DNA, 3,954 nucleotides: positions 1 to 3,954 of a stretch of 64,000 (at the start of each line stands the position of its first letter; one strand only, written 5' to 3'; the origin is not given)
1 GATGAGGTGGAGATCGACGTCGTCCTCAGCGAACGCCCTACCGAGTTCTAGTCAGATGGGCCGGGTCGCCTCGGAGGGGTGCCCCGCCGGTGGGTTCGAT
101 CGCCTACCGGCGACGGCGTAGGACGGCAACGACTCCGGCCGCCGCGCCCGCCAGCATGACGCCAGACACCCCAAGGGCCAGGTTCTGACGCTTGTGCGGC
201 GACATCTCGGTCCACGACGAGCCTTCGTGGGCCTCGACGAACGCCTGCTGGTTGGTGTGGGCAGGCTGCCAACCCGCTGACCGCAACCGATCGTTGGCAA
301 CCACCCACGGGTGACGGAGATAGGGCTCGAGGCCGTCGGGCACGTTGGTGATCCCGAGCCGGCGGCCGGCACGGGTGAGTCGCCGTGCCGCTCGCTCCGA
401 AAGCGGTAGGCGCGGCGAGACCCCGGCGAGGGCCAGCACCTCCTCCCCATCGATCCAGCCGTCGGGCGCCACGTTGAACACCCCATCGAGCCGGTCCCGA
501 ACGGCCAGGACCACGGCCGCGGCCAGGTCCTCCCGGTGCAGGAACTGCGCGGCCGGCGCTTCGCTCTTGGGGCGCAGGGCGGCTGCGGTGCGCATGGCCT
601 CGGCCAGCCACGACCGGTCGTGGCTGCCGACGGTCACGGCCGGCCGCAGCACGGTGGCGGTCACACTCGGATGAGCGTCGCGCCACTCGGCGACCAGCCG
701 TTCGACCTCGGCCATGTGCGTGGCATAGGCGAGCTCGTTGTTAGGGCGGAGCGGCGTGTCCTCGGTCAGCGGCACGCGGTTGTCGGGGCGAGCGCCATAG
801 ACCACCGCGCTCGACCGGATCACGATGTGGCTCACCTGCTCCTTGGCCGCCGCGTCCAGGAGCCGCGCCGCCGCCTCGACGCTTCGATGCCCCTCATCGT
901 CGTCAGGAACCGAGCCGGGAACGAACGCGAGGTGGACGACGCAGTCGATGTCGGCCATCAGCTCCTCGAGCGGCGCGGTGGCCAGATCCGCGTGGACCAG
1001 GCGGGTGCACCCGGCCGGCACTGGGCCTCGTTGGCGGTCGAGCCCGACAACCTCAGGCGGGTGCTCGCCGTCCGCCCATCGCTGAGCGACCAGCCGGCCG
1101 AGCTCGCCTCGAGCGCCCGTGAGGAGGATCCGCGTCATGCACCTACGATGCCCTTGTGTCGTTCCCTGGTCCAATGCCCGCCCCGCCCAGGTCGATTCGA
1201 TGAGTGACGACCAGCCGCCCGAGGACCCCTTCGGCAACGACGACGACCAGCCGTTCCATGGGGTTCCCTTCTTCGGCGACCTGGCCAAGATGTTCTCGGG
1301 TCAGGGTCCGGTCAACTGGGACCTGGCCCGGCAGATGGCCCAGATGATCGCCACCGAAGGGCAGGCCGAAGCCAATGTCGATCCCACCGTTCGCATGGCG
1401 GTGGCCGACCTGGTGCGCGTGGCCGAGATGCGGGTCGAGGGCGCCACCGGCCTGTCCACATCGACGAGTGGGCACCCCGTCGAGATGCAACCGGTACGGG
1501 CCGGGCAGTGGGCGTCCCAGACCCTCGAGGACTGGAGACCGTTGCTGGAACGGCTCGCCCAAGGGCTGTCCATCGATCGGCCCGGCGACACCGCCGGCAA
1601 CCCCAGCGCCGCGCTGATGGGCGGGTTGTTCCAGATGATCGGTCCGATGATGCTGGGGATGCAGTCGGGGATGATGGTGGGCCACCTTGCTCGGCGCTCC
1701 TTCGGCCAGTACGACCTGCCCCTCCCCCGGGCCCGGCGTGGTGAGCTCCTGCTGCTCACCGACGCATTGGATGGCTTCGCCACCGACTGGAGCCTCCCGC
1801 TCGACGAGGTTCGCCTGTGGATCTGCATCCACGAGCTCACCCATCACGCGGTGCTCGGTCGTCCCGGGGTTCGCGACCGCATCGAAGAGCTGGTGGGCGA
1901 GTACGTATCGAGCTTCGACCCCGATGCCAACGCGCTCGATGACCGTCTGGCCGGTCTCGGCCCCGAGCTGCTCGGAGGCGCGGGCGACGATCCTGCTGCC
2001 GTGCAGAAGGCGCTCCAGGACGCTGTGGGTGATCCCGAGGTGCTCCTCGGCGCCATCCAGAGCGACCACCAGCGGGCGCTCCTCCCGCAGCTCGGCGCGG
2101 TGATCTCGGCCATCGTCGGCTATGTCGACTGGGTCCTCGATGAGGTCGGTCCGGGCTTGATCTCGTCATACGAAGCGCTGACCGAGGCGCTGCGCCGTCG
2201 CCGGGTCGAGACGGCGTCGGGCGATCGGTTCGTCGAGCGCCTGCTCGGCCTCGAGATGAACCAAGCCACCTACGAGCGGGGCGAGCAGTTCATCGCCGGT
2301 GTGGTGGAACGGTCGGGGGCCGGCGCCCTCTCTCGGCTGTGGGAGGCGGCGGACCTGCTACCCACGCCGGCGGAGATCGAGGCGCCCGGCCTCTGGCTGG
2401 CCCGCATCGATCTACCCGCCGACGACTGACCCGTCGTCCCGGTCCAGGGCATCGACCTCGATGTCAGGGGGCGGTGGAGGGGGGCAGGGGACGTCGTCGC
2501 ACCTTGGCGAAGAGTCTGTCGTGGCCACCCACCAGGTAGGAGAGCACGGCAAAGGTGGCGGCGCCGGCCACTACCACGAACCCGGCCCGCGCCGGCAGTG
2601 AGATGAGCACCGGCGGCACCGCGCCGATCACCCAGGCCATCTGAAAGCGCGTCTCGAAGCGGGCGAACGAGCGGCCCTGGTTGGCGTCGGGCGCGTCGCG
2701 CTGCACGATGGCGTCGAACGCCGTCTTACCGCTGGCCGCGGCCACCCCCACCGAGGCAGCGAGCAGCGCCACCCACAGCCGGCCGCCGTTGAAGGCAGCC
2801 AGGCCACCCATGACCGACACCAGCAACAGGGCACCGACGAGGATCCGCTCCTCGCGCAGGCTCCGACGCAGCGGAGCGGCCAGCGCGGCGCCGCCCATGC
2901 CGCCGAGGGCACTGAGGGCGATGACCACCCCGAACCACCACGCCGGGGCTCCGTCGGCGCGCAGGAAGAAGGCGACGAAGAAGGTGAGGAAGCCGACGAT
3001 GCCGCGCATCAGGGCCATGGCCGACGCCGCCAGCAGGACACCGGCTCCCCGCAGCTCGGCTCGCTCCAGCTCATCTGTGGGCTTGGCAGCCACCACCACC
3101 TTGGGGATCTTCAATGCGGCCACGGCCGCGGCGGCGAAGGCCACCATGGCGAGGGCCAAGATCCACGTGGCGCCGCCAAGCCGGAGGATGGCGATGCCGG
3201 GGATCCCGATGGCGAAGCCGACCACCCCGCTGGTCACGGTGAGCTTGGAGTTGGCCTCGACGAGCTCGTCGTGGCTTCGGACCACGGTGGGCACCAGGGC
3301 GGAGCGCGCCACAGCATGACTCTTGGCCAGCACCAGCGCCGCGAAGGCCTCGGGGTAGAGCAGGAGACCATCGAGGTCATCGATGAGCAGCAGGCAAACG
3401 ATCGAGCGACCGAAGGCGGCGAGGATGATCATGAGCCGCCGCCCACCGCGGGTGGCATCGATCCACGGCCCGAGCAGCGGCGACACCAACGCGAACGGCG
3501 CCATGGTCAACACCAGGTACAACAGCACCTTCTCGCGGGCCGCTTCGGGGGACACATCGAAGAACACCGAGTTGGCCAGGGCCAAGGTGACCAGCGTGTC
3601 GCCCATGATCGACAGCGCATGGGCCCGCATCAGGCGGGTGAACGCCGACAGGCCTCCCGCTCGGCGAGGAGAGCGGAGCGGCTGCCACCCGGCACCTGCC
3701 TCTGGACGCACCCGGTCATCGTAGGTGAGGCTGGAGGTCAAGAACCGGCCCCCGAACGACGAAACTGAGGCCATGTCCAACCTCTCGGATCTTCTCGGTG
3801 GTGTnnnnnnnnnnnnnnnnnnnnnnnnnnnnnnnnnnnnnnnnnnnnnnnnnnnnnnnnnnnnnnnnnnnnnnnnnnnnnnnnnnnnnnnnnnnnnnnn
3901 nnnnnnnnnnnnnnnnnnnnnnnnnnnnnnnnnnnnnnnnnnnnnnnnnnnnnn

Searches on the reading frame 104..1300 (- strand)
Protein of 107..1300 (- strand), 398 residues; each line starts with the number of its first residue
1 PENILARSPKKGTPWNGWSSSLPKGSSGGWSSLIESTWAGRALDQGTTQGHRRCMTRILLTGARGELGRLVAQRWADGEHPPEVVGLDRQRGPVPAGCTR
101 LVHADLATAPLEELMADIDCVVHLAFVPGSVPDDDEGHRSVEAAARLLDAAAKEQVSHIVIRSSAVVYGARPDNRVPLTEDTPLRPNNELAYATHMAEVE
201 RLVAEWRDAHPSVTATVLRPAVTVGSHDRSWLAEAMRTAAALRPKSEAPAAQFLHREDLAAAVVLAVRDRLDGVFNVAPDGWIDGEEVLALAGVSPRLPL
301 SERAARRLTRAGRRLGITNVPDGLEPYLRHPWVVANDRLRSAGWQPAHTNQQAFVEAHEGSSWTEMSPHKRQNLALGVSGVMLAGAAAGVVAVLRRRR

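Call 14: search_protein_families(library=pfam, proteins=[window:107-1300:-], max_evalue=0.001)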
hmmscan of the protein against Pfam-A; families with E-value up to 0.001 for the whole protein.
window:107-1300:- (398 aa): 5 families
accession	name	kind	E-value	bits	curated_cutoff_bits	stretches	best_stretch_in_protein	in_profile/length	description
PF01370.27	Epimerase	-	1.1e-23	84.4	20.9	1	58-278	1-240/240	NAD dependent epimerase/dehydratase family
PF13460.12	NAD_binding_10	-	1.3e-08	35.4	27.2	1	62-268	1-182/184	NAD(P)H-binding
PF01073.25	3Beta_HSD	-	1.7e-06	27.7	22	1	60-269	2-231/280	3-beta hydroxysteroid dehydrogenase/isomerase family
PF16363.11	GDP_Man_Dehyd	-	2.7e-05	24.2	27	1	100-210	55-171/332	GDP-mannose 4,6 dehydratase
PF04321.23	RmlD_sub_bind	-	0.00019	21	27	1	57-239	2-167/287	RmlD substrate binding domain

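Call 50: find_encoding_contigs(protein=window:104-1138:-, flank=10000, max_places=3)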
Protein window:104-1138:- (344 aa): no gene with exactly this product is on record in the collection.

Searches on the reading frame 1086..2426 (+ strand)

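Call 14: search_protein_families(library=pfam, proteins=[window:1086-2426:+], max_evalue=0.001)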
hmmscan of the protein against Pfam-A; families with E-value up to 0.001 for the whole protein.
window:1086-2426:+ (447 aa): 1 family
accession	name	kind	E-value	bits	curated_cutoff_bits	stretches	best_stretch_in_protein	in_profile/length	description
PF10103.15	Zincin_2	-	2.9e-71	241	25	1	76-437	1-343/344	Zincin-like metallopeptidase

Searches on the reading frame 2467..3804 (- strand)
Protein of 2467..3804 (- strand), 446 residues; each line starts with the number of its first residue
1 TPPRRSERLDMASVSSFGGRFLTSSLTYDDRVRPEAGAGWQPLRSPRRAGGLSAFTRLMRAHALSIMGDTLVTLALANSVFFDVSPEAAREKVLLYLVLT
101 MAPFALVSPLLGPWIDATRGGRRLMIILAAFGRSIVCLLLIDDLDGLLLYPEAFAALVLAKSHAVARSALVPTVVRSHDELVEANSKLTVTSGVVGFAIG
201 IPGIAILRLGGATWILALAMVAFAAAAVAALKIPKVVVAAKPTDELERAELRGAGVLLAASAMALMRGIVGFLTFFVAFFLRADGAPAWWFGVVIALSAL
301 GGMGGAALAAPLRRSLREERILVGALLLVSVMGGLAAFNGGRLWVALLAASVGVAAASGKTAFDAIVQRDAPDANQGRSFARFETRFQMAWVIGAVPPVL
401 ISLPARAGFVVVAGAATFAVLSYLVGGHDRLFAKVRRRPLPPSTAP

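Call 14: search_protein_families(library=pfam, proteins=[window:2467-3804:-], max_evalue=0.001)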
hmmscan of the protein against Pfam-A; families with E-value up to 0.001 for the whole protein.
window:2467-3804:- (446 aa): 1 family
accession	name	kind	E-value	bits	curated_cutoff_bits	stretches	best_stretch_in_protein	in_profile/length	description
PF07690.21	MFS_1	-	1e-11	44.8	33.4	1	62-395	5-347/347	Major Facilitator Superfamily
